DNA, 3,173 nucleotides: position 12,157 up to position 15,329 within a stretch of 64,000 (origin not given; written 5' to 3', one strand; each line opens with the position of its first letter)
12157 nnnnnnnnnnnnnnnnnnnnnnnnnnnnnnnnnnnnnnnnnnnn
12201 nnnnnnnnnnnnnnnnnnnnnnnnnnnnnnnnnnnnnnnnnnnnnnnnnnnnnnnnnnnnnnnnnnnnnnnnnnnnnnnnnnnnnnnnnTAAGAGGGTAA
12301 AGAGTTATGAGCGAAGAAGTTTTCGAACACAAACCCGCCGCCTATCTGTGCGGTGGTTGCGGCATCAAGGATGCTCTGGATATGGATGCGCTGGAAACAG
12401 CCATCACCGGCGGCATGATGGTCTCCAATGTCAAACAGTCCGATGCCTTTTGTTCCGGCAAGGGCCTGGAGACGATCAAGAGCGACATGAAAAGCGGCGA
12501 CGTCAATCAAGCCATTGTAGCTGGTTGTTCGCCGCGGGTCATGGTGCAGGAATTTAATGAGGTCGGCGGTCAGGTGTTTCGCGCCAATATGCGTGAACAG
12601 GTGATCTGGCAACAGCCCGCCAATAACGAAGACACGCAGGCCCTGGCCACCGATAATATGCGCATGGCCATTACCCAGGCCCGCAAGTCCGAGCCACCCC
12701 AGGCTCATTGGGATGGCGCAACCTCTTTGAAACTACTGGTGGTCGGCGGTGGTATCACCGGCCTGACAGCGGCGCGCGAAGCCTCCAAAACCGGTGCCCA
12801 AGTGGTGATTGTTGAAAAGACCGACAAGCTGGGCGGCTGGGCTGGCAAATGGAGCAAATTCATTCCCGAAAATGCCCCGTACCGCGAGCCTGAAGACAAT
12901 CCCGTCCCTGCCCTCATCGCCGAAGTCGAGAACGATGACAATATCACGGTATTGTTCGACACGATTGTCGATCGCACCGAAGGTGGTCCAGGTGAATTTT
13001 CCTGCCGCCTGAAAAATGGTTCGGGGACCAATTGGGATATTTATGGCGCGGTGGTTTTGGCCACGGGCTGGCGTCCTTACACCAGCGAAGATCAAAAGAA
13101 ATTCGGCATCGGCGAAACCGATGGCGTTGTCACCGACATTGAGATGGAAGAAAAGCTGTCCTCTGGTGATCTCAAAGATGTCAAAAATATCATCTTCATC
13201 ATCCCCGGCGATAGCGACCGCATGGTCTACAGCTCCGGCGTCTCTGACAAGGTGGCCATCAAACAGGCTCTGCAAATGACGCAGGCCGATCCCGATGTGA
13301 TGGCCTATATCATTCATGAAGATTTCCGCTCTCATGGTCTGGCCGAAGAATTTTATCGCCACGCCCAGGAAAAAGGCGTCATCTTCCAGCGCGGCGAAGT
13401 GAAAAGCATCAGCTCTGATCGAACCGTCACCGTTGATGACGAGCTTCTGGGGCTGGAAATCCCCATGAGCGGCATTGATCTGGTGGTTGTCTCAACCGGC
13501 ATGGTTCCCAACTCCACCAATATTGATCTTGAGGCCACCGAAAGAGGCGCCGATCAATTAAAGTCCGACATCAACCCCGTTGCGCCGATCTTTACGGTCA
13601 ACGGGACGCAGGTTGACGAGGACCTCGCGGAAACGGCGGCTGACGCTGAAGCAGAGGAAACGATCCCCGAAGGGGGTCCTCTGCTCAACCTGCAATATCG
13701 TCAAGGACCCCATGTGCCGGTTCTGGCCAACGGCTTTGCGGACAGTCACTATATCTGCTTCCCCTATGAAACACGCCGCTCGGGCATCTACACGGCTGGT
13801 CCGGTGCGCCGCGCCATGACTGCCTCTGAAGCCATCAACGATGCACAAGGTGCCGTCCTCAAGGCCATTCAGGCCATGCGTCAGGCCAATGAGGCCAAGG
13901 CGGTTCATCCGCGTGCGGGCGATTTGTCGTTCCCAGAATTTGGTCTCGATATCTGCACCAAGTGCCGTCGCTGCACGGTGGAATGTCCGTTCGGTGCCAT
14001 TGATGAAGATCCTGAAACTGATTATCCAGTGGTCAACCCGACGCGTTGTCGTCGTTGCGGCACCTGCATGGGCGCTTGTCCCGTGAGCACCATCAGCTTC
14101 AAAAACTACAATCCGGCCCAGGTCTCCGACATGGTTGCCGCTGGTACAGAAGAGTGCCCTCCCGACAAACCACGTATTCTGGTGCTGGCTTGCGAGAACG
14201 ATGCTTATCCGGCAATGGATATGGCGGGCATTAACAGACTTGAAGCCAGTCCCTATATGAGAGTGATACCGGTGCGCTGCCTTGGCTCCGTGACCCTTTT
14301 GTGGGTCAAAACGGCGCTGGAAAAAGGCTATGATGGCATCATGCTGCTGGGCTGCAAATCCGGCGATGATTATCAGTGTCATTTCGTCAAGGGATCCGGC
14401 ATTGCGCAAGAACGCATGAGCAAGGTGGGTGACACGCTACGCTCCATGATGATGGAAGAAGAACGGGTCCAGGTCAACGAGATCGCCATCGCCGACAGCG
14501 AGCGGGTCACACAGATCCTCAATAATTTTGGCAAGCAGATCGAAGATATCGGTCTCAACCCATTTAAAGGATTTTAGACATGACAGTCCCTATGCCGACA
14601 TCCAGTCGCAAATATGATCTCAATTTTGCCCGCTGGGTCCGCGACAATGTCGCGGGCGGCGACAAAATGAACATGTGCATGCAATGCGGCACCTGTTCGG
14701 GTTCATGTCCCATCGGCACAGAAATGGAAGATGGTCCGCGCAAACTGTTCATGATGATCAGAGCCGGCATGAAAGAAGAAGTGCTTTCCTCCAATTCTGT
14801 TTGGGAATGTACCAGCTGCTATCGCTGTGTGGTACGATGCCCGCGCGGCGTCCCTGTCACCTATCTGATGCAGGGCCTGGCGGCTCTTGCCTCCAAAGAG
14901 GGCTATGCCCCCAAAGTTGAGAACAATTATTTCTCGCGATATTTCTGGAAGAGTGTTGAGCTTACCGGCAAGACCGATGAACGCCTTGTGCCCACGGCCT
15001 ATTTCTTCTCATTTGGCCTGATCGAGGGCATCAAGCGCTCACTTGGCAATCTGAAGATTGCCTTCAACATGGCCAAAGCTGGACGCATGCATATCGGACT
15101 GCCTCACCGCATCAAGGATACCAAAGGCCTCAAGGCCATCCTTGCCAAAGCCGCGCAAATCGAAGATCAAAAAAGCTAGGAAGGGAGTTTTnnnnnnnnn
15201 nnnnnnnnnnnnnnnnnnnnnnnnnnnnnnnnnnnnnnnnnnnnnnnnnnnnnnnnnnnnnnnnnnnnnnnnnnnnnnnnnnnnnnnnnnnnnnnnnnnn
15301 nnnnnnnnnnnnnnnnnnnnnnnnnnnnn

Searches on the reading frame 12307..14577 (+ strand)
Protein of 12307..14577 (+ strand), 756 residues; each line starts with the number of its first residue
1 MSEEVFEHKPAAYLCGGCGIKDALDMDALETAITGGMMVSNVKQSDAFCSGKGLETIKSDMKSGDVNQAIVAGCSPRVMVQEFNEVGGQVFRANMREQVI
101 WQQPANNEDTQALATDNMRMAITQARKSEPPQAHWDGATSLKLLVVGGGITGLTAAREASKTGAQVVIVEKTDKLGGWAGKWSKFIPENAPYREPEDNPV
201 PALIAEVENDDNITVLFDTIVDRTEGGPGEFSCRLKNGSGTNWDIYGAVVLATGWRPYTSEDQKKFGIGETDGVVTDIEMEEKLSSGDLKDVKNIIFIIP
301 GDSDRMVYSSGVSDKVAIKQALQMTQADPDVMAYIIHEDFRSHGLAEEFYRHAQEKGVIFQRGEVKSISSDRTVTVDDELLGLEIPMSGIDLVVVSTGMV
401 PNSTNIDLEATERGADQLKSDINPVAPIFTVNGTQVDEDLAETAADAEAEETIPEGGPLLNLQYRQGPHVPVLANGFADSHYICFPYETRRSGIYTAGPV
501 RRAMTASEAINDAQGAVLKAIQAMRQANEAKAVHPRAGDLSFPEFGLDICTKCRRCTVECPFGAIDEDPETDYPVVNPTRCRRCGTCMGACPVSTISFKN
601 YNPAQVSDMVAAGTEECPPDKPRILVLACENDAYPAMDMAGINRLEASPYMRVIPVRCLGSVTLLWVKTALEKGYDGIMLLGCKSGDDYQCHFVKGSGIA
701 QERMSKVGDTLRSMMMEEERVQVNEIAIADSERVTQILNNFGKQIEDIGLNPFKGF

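Call 69: search_protein_families(library=pfam, proteins=[window:12307-14577:+], max_evalue=0.00001)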
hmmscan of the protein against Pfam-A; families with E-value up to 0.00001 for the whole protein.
window:12307-14577:+ (756 aa): 13 families
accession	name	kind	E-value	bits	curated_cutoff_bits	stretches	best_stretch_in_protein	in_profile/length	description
PF02662.21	FlpD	-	2.4e-38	131.3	22.3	1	624-749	1-123/123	Methyl-viologen-reducing hydrogenase, delta subunit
PF01266.30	DAO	-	6.7e-12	46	27.9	1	143-193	2-52/353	FAD dependent oxidoreductase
PF07992.20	Pyr_redox_2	-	2.5e-11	44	26.1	1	142-260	2-114/291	Pyridine nucleotide-disulphide oxidoreductase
PF13450.12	NAD_binding_8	-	5.8e-10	39.7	21.9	1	145-183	1-39/68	NAD(P)-binding Rossmann-like domain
PF13237.11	Fer4_10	-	7.7e-09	35.8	25.5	1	547-592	6-53/53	4Fe-4S dicluster domain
PF12831.13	FAD_oxidored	-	2.2e-08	34.2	27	1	143-179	2-38/416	FAD dependent oxidoreductase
PF12837.12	Fer4_6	-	3.4e-08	33.5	25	0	547-565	6-24/24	4Fe-4S binding domain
PF13187.11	Fer4_9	-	9.1e-08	32.5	27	1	550-594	2-50/52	4Fe-4S dicluster domain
PF00037.32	Fer4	-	9.2e-08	32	21.1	0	574-596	1-23/24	4Fe-4S binding domain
PF12838.12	Fer4_7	-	3.8e-07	30.9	27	1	550-593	2-50/52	4Fe-4S dicluster domain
PF00890.30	FAD_binding_2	-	1.1e-06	28.5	20.4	1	143-183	2-41/414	FAD binding domain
PF13183.11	Fer4_8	-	2.8e-06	28.2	27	0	531-563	46-67/68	4Fe-4S dicluster domain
PF13484.11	Fer4_16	-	5.8e-06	27.4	30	0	550-571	2-24/66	4Fe-4S double cluster binding domain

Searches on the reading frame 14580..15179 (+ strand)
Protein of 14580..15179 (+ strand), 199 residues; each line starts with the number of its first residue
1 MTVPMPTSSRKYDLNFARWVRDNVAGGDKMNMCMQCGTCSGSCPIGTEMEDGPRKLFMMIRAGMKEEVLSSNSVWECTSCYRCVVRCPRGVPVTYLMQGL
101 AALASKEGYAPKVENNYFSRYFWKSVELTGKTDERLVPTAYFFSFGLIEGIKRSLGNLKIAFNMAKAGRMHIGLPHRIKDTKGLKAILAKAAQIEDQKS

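Call 69: search_protein_families(library=pfam, proteins=[window:14580-15179:+], max_evalue=0.00001)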
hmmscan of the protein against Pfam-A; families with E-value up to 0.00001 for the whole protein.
window:14580-15179:+ (199 aa): 4 families
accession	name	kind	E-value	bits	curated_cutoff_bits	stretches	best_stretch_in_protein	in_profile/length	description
PF13183.11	Fer4_8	-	2.8e-11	44.2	27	1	30-91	2-68/68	4Fe-4S dicluster domain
PF13534.11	Fer4_17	-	2.7e-10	41.1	22.2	1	33-91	2-60/61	4Fe-4S dicluster domain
PF13187.11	Fer4_9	-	7.7e-09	35.9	27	1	32-90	1-50/52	4Fe-4S dicluster domain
PF13237.11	Fer4_10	-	7.2e-06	26.3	25.5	0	31-88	7-53/53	4Fe-4S dicluster domain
